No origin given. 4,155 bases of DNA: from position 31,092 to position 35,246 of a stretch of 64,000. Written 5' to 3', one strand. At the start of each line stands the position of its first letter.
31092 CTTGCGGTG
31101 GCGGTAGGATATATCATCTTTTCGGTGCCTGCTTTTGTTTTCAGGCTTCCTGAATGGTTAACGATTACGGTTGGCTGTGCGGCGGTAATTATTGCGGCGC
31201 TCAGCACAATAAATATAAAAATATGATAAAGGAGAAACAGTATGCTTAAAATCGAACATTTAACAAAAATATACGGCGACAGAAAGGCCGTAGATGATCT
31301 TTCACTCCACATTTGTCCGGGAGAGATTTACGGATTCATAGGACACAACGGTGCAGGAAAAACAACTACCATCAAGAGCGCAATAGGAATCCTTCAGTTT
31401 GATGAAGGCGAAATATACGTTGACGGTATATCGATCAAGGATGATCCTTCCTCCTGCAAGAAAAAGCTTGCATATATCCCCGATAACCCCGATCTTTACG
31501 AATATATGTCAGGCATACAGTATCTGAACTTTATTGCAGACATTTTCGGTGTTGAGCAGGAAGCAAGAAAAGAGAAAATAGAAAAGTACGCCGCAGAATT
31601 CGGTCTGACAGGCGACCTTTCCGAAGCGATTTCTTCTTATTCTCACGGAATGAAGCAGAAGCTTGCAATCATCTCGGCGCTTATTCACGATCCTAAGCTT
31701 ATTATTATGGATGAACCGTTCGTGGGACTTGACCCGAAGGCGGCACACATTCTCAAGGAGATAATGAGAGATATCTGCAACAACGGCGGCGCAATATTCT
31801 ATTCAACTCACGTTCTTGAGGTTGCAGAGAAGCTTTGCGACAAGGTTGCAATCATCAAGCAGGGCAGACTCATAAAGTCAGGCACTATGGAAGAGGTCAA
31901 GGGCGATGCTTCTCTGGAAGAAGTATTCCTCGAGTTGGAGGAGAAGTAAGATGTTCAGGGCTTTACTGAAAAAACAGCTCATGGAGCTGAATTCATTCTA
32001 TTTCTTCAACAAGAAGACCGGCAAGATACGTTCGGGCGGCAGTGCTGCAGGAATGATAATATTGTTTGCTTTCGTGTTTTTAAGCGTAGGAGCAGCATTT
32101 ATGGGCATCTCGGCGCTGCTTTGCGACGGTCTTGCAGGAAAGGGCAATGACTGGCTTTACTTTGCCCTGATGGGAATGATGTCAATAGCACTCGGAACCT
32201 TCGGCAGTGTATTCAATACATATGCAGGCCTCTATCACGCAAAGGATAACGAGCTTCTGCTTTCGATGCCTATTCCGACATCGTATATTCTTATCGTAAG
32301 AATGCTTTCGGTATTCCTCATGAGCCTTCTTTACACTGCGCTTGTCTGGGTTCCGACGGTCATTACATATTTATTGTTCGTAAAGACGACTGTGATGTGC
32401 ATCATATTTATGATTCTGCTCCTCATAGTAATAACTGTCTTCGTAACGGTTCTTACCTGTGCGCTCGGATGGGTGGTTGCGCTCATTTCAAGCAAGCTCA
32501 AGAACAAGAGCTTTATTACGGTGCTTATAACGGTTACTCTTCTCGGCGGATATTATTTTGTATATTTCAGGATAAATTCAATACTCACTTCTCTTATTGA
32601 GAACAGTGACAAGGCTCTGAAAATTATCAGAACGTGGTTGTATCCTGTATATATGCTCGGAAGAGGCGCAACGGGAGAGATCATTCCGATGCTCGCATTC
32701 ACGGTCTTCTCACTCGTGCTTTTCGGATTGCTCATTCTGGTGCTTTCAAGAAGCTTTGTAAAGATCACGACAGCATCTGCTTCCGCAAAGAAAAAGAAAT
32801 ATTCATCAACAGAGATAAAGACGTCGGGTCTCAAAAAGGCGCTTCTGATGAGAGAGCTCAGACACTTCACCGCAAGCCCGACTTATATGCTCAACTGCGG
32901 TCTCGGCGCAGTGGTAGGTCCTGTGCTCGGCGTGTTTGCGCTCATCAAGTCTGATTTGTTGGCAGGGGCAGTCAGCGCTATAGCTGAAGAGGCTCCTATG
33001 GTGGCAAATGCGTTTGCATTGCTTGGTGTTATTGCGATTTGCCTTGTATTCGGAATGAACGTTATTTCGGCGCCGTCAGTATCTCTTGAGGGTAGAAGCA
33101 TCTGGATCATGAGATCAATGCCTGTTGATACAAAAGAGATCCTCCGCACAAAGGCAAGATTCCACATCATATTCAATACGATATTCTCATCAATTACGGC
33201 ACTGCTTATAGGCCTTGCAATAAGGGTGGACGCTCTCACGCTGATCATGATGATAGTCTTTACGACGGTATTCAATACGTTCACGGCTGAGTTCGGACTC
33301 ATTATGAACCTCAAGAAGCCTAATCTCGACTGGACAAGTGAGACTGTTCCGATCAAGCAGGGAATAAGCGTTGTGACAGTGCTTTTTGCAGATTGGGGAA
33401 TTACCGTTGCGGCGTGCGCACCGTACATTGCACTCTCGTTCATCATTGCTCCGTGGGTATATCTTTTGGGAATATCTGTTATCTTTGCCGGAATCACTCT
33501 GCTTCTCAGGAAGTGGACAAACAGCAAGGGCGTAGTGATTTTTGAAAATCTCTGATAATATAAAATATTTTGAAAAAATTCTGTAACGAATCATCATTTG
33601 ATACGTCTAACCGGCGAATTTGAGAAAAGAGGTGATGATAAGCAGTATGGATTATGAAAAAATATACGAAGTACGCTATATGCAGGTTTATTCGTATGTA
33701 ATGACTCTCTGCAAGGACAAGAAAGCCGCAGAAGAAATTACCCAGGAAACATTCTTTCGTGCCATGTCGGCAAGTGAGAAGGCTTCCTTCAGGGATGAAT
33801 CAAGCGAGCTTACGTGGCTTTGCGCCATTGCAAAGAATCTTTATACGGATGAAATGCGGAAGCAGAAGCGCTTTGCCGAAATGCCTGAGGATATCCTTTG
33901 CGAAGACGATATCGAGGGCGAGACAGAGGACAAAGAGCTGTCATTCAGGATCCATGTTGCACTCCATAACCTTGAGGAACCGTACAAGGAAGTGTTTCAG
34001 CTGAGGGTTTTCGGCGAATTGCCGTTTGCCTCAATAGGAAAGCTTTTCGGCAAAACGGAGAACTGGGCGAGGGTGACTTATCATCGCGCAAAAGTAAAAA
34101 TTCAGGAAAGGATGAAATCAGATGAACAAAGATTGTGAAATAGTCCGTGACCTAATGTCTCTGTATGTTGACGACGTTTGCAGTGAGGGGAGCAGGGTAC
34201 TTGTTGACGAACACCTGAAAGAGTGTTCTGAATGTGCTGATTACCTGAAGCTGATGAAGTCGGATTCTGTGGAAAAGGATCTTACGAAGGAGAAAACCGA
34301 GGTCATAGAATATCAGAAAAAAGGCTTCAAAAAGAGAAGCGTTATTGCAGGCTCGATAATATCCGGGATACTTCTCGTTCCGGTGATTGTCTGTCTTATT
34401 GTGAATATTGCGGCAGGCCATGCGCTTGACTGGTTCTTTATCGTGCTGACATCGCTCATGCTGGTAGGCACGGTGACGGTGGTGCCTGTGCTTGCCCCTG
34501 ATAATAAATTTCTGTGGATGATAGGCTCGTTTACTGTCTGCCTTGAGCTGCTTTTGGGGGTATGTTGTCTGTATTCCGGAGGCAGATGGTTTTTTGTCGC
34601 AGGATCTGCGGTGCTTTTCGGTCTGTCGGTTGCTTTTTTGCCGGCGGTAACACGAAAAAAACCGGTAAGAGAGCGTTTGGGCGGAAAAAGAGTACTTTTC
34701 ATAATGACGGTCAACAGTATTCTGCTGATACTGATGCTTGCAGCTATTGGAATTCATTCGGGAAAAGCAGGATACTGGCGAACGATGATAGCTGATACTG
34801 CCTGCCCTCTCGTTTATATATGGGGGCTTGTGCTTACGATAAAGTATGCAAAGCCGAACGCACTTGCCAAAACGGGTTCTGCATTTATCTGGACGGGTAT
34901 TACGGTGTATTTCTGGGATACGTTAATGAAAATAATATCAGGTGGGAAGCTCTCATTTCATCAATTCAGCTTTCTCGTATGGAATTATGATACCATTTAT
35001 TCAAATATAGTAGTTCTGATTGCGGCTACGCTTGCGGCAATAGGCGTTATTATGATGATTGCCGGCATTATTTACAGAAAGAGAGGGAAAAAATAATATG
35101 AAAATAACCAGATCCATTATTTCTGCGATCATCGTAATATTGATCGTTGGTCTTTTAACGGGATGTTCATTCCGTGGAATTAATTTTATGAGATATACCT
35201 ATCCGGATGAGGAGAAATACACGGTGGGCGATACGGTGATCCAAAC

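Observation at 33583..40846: Seven-gene envelope-stress locus joining an ECF sigma/anti-sigma pair, a DUF4097 (LiaF-like) lipoprotein and a BceRS-BceAB-type module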

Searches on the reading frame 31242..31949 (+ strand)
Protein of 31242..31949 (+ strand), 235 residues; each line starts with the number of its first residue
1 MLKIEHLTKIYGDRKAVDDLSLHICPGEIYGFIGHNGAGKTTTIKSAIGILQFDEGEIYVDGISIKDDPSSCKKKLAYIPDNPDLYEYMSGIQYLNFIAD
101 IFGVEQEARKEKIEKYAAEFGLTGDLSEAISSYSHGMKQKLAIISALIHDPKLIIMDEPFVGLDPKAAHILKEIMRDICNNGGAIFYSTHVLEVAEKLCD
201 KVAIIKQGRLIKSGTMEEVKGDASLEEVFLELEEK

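Call 3: search_protein_families(library=pfam, proteins=[window:31242-31949:+], max_evalue=0.01)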
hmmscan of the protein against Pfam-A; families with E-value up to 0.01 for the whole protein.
window:31242-31949:+ (235 aa): 2 families
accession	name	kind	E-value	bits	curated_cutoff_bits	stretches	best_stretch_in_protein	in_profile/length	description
PF00005.33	ABC_tran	-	1.4e-27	97.5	25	1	18-160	2-136/137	ABC transporter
PF13304.12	AAA_21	-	1e-13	52.5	27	1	95-190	196-298/304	AAA domain, putative AbiEii toxin, Type IV TA system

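Call 33: search_protein_families(library=ncbifam, proteins=[window:31242-31949:+], max_evalue=0.001)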
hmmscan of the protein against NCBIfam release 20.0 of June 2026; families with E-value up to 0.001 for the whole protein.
window:31242-31949:+ (235 aa): 184 families (the best 25 are shown)
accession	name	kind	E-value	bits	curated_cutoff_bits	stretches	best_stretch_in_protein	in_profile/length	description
TIGR01188.1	drrA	subfamily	7.3e-58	196.2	312.45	1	9-224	1-216/302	daunorubicin resistance ABC transporter, ATP-binding protein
TIGR03522.1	GldA_ABC_ATP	equivalog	1.3e-56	192.3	402.6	1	2-232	3-232/301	gliding motility-associated ABC transporter ATP-binding subunit GldA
NF033858.1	ABC2_perm_RbbA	equivalog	7.2e-48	163.2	1050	1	3-231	268-499/909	ribosome-associated ATPase/putative transporter RbbA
NF010060.0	PRK13537.1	equivalog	2e-44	151.8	521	1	2-218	16-232/314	nodulation factor ABC transporter ATP-binding protein NodI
TIGR03740.1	galliderm_ABC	subfamily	5.3e-44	150.5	309.75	1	2-232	1-221/223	lantibiotic protection ABC transporter ATP-binding subunit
TIGR03864.1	PQQ_ABC_ATP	hypoth_equivalog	6.2e-42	143.7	302.25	1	2-230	2-233/236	ABC transporter, ATP-binding subunit, PQQ-dependent alcohol dehydrogenase system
TIGR04406.1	LPS_export_lptB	equivalog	9.3e-42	142.9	240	1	2-230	2-233/239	LPS export ABC transporter ATP-binding protein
NF010059.0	PRK13536.1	equivalog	3.1e-40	138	549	1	4-218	46-260/342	nodulation factor ABC transporter ATP-binding protein NodI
TIGR01288.1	nodI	equivalog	2.4e-37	128.6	424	1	5-216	8-219/303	nodulation factor ABC transporter ATP-binding protein NodI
NF008144.0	PRK10895.1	equivalog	1.3e-36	126.3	381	1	2-231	4-236/241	LPS export ABC transporter ATP-binding protein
TIGR04521.1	ECF_ATPase_2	equivalog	6.9e-34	117.2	330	1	13-228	17-242/279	energy-coupling factor transporter ATPase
NF047568.1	PSM_export_PmtC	equivalog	1.3e-33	116.7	375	1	2-220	1-208/290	phenol-soluble modulin export ABC transporter ATP-binding protein PmtC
TIGR02315.1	ABC_phnC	equivalog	1.9e-33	115.9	266.1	1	1-222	1-236/243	phosphonate ABC transporter ATP-binding protein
TIGR01186.1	proV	subfamily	2.9e-33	115.5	326.6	1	11-221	3-219/363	betaine/proline/choline family ABC transporter ATP-binding protein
TIGR03410.1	urea_trans_UrtE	equivalog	6.8e-33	114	285.8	1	2-222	1-222/230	urea ABC transporter ATP-binding subunit UrtE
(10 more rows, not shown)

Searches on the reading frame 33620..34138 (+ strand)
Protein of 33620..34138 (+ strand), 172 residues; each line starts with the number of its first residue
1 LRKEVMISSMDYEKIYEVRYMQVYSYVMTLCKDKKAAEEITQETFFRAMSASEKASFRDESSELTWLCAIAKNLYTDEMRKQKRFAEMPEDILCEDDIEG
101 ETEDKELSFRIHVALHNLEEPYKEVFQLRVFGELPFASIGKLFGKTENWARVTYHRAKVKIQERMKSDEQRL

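Call 3: search_protein_families(library=pfam, proteins=[window:33620-34138:+], max_evalue=0.01)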
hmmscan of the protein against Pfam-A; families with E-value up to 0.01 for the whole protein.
window:33620-34138:+ (172 aa): 3 families
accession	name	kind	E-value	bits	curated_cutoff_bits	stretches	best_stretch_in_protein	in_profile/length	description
PF04542.20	Sigma70_r2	-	3.5e-12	46.4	24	1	20-84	6-70/71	Sigma-70 region 2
PF08281.18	Sigma70_r4_2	-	9e-08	32.1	25.7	1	110-161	3-54/54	Sigma-70, region 4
PF04545.22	Sigma70_r4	-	0.00089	19.2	24.1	1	114-162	1-49/50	Sigma-70, region 4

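Call 33: search_protein_families(library=ncbifam, proteins=[window:33620-34138:+], max_evalue=0.001)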
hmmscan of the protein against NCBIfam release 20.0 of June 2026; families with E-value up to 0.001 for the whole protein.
window:33620-34138:+ (172 aa): 72 families (the best 25 are shown)
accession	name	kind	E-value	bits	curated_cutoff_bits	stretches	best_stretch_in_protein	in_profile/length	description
TIGR02937.1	sigma70-ECF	superfamily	8.5e-23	80.8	42.9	1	13-165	4-165/165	sigma-70 family RNA polymerase sigma factor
NF009166.1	PRK12513.1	equivalog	7.6e-22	78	206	1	12-167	24-188/193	RNA polymerase sigma factor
TIGR02950.1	SigM_subfam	subfamily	1.7e-20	73.4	147.95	1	13-165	3-158/159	RNA polymerase sigma factor, SigM family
TIGR02952.1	Sig70_famx2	equivalog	2.1e-18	66.8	206.45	1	12-162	13-167/170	ECF subfamily RNA polymerase sigma factor, BldN family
NF058625.1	sigma_PG0214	equivalog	4.2e-17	62.4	130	1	20-170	14-166/170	GFO_1088 family ECF-type sigma factor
NF009170.0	PRK12517.1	subfamily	1.2e-16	60.7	197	1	5-170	18-181/188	RNA polymerase sigma factor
NF007216.0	PRK09638.1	equivalog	1.4e-16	60.7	194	1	13-169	21-178/180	RNA polymerase sigma factor SigY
NF007220.0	PRK09639.1-5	equivalog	1.8e-16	60.4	260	1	12-170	5-169/181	RNA polymerase sigma factor SigX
NF007226.0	PRK09644.1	equivalog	4.4e-15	56.1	199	1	10-169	1-161/166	RNA polymerase sigma factor SigM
TIGR02985.1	Sig70_bacteroi1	subfamily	6.4e-15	55.7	126.4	1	11-148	2-145/162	RNA polymerase sigma-70 factor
TIGR02989.1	Sig-70_gvs1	subfamily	1.4e-14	54.4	124.55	1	20-162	11-155/158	RNA polymerase sigma-70 factor, Rhodopirellula/Verrucomicrobium family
TIGR02983.1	SigE-fam_strep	subfamily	1.4e-13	51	141.55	1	10-167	6-160/162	SigE family RNA polymerase sigma factor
TIGR02959.1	SigZ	equivalog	4.5e-13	49.4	168.65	1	22-164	7-147/170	RNA polymerase sigma factor SigZ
NF007227.0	PRK09645.1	subfamily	4.6e-13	49.4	202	1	15-131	18-136/177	sigma-70 family RNA polymerase sigma factor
NF008888.0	PRK11922.1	equivalog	6.6e-13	48.8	204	1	13-166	33-197/231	RNA polymerase sigma factor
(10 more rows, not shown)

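Call 81: search_solved_structures(query=window:33647-34138:+, max_evalue=0.00001)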
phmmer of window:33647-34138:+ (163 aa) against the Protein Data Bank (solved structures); distinct sequences matched with E-value up to 0.00001: 3.
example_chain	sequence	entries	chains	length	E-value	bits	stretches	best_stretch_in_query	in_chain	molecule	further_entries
2o7g_A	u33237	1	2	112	4.8e-06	30.1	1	12-74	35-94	Probable RNA polymerase sigma-C factor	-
5wuq_A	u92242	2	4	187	5.9e-06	29.8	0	10-156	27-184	ECF RNA polymerase sigma factor SigW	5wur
6dxo_A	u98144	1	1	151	9.9e-06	29.1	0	5-74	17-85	RNA polymerase ECF-subfamily sigma factor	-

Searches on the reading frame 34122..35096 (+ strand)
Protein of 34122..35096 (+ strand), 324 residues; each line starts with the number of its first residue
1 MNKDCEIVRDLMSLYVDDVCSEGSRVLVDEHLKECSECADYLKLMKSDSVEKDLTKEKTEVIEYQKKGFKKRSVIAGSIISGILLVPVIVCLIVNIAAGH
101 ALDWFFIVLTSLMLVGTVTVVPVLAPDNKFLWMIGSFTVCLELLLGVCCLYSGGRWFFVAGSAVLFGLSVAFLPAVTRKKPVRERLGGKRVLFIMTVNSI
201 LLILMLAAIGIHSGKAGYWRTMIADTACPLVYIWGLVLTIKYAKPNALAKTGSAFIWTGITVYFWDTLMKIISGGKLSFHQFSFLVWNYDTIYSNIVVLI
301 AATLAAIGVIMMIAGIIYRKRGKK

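Call 3: search_protein_families(library=pfam, proteins=[window:34122-35096:+], max_evalue=0.01)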
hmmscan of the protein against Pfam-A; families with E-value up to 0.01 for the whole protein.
window:34122-35096:+ (324 aa): 2 families
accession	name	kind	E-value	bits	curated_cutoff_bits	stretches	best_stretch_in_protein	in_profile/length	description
PF13490.11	zf-HC2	-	1.1e-10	41.8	22.2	1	5-39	1-35/35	Putative zinc-finger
PF19845.4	DUF6320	-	0.0023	18.2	29.9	0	189-269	12-89/186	Family of unknown function (DUF6320)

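Call 33: search_protein_families(library=ncbifam, proteins=[window:34122-35096:+], max_evalue=0.001)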
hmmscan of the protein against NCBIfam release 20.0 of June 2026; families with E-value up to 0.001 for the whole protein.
window:34122-35096:+ (324 aa): 1 family
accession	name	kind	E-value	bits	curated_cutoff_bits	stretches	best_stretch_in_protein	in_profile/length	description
TIGR03988.1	antisig_RsrA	equivalog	0.00041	20.4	62.5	1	4-43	1-40/77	mycothiol system anti-sigma-R factor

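Call 82: search_solved_structures(query=window:34122-35096:+, max_evalue=0.1)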
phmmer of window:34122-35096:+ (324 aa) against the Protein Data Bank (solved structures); distinct sequences matched with E-value up to 0.1: 0.
